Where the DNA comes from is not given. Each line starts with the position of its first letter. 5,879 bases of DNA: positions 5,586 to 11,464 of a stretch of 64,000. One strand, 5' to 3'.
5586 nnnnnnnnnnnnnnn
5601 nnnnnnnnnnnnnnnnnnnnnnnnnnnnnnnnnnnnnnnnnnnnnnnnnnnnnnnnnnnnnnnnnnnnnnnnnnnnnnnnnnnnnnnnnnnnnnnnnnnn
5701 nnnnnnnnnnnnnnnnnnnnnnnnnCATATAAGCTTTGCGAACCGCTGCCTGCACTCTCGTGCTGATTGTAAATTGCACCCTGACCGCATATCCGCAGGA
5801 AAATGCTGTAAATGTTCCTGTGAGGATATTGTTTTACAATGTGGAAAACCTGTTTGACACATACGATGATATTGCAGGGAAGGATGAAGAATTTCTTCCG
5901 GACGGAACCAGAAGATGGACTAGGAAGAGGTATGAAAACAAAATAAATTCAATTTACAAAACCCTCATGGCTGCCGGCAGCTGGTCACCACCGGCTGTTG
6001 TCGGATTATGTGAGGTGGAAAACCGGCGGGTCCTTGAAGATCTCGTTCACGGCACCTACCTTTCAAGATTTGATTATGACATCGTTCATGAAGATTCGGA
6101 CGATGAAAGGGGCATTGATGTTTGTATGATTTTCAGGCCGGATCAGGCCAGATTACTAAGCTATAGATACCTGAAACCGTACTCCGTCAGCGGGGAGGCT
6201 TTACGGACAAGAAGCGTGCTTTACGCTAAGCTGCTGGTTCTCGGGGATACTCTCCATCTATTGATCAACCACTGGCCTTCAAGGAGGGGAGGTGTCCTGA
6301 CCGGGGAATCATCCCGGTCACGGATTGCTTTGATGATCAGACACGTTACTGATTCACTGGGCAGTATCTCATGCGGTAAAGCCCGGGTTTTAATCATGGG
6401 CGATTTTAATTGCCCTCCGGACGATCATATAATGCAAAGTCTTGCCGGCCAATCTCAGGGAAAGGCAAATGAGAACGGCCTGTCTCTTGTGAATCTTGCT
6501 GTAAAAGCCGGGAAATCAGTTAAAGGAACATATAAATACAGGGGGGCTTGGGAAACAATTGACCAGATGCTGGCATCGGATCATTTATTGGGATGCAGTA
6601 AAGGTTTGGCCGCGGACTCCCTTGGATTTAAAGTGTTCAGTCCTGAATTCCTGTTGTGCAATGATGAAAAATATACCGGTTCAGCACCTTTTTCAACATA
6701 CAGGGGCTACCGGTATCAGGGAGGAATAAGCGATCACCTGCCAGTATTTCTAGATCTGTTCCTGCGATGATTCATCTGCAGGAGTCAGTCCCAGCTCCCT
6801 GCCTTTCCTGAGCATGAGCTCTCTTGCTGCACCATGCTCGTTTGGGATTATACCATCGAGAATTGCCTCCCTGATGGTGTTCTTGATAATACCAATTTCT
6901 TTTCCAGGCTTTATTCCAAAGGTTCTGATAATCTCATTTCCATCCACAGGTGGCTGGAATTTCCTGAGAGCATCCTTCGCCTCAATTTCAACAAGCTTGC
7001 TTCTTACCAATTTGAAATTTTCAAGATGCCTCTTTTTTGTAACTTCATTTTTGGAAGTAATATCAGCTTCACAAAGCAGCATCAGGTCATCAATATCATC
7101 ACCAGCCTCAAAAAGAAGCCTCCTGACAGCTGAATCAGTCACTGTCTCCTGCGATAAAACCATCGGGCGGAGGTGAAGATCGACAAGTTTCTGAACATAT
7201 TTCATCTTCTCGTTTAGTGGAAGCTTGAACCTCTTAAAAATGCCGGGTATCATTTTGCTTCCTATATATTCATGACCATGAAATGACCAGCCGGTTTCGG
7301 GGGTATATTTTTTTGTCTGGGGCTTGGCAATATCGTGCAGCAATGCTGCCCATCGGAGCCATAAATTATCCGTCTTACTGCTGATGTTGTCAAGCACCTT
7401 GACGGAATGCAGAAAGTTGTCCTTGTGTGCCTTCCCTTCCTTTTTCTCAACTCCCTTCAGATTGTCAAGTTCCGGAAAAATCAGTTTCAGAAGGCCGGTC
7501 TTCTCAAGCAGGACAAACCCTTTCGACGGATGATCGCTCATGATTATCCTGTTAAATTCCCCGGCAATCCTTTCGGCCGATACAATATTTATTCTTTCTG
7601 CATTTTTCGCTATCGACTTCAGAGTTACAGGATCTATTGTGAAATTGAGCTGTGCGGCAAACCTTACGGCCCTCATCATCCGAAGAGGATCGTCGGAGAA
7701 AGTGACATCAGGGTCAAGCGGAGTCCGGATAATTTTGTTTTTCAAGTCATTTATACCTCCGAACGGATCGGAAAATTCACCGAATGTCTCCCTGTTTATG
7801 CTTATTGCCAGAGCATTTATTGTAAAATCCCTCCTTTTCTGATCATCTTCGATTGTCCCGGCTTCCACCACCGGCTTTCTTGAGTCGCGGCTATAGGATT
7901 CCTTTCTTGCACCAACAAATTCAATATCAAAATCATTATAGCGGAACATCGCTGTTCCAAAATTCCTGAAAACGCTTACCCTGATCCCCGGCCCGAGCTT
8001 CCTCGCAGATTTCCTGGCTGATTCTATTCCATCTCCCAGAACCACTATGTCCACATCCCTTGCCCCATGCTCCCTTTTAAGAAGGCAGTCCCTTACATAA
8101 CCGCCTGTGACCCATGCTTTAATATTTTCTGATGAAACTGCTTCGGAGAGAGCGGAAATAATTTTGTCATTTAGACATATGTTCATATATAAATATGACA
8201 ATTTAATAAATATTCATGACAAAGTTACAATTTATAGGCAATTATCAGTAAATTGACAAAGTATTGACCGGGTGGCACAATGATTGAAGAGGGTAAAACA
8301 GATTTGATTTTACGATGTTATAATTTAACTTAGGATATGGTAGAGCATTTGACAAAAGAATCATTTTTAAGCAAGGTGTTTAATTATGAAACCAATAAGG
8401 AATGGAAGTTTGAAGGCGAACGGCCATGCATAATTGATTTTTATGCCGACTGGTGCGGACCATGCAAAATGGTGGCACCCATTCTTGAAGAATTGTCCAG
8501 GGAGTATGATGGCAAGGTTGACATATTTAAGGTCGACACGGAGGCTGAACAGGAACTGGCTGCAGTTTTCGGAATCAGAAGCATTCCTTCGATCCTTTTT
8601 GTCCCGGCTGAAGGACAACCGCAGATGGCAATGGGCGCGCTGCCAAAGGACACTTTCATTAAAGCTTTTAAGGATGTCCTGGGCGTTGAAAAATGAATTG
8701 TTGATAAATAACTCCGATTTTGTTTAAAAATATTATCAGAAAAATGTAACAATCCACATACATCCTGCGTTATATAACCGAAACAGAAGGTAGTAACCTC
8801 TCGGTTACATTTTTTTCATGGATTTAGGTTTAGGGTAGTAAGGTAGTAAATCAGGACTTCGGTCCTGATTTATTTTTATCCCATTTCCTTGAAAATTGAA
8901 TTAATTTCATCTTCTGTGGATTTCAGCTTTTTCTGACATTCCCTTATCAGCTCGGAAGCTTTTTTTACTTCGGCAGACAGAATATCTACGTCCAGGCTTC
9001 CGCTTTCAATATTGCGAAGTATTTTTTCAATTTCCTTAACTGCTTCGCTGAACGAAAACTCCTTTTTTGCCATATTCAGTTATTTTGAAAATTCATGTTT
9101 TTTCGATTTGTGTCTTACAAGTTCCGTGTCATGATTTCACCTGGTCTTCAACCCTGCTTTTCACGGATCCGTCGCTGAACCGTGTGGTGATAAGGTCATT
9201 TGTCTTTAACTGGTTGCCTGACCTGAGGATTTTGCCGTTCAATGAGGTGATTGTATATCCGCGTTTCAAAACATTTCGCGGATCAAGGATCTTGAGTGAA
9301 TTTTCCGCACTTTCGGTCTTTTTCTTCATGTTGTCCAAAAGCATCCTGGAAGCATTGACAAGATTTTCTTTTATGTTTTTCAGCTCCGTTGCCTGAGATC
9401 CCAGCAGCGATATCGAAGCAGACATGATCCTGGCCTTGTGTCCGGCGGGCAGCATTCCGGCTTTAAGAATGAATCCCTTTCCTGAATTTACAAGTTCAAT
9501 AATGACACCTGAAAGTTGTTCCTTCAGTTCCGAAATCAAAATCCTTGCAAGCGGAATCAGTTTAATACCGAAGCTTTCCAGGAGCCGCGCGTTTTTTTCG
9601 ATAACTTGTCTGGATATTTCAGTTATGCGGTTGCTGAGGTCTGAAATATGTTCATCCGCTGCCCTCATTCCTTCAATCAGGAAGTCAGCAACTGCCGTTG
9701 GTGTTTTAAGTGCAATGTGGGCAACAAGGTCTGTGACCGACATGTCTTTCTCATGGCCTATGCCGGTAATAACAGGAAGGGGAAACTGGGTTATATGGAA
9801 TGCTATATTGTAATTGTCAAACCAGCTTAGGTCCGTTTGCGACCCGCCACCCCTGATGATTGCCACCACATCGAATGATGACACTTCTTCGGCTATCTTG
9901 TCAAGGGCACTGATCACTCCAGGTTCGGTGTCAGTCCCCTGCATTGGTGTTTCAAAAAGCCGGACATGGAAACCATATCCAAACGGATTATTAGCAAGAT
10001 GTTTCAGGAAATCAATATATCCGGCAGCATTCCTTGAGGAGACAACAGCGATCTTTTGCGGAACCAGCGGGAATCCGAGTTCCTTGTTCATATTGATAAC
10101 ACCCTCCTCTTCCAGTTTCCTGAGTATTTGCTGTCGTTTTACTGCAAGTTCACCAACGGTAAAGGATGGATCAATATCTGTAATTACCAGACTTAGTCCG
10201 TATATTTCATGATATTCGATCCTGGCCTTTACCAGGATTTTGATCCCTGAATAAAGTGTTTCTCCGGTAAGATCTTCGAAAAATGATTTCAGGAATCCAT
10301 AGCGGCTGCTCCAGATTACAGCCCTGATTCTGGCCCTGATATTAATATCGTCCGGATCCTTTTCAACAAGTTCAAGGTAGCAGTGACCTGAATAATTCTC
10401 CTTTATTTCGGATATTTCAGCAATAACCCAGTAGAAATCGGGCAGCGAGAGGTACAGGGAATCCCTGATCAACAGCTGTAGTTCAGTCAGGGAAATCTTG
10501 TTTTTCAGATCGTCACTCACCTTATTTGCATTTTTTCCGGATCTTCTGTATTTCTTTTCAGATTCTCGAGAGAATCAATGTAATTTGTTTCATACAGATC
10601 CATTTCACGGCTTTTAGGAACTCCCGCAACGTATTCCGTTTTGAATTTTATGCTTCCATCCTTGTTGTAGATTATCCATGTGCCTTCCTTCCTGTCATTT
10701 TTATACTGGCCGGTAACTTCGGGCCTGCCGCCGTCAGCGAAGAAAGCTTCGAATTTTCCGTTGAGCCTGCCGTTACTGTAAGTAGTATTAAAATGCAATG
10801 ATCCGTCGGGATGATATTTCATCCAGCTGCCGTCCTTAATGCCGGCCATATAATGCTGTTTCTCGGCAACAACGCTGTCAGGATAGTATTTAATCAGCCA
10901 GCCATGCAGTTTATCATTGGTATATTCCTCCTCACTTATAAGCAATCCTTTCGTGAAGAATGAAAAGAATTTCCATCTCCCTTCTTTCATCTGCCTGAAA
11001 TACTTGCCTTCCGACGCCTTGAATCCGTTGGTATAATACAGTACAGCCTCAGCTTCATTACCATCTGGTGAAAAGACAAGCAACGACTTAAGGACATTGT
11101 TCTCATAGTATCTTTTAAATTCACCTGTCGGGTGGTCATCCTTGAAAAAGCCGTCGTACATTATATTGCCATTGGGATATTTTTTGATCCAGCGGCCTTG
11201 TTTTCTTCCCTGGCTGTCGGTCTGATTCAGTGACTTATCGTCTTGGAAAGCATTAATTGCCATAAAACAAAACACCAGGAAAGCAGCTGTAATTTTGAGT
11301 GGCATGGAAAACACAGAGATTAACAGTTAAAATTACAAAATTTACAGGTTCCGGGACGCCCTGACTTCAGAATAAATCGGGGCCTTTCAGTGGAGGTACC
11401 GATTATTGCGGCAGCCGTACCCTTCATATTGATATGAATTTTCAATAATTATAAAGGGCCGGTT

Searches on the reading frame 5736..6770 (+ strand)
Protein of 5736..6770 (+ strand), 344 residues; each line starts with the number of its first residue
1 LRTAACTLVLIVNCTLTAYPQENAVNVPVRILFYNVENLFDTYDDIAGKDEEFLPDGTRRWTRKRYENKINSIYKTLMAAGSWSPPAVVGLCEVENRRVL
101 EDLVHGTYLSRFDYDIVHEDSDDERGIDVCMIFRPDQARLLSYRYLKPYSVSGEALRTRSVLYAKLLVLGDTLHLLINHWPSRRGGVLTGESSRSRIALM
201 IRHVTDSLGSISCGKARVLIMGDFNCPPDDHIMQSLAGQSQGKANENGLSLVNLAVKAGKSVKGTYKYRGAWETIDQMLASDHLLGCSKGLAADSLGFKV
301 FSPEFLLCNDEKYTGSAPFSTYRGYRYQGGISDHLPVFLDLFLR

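Call 17: search_protein_families(library=pfam, proteins=[window:5736-6770:+])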
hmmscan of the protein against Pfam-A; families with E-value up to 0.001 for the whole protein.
window:5736-6770:+ (344 aa): 2 families
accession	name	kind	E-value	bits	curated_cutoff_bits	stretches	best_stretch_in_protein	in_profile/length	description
PF19580.5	Exo_endo_phos_3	-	1.7e-79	267.6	27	1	31-341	2-309/311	Endonuclease/Exonuclease/phosphatase family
PF03372.29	Exo_endo_phos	-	0.00019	21.7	24.5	1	205-287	135-209/225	Endonuclease/Exonuclease/phosphatase family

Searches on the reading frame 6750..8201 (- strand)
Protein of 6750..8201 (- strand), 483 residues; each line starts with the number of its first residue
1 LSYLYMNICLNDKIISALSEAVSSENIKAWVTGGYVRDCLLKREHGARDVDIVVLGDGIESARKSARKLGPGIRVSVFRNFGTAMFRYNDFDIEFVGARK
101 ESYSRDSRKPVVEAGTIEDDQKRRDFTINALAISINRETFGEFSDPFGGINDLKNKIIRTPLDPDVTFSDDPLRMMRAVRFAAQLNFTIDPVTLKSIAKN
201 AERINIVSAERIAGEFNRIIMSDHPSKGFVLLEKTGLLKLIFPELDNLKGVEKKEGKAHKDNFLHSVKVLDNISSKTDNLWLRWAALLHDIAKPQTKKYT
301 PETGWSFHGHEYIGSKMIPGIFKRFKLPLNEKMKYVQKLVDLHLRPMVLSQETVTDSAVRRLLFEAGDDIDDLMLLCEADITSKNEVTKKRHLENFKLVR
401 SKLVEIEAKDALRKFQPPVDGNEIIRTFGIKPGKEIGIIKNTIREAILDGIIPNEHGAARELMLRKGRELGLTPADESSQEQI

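Call 17: search_protein_families(library=pfam, proteins=[window:6750-8201:-])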
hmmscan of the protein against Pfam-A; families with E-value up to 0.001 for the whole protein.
window:6750-8201:- (483 aa): 3 families
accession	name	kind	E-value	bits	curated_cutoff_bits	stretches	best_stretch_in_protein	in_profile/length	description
PF01743.26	PolyA_pol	-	1.8e-24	86.9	23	1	29-159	1-126/126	Poly A polymerase head domain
PF12627.12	PolyA_pol_RNAbd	-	4e-22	78.2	22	1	186-247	1-62/64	Probable RNA and SrmB- binding site of polymerase A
PF01966.28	HD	-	4.7e-12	46.7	22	1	265-380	4-111/116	HD domain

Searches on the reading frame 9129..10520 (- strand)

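Call 17: search_protein_families(library=pfam, proteins=[window:9129-10520:-])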
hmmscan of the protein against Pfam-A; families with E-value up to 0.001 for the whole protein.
window:9129-10520:- (463 aa): 2 families
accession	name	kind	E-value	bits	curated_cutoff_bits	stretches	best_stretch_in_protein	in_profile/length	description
PF02601.20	Exonuc_VII_L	-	1.2e-66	225.8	35.9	1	142-455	2-314/315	Exonuclease VII, large subunit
PF13742.12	tRNA_anti_2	-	2.6e-17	63.3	27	1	10-117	2-95/95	OB-fold nucleic acid binding domain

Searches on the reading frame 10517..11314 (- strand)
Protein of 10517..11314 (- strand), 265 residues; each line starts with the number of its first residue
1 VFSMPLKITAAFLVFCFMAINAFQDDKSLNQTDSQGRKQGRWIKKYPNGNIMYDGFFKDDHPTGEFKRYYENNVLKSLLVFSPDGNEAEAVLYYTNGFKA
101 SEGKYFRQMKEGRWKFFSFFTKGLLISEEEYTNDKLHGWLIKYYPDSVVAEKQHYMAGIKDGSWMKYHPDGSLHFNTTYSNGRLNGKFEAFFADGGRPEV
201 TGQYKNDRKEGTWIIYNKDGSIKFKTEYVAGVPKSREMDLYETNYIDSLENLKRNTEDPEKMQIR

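Call 17: search_protein_families(library=pfam, proteins=[window:10517-11314:-])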
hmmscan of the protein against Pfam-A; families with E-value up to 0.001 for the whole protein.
window:10517-11314:- (265 aa): 1 family
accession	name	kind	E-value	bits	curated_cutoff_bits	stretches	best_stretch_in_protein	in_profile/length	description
PF07661.19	MORN_2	-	1.1e-12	47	29.6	0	63-79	2-18/22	MORN repeat variant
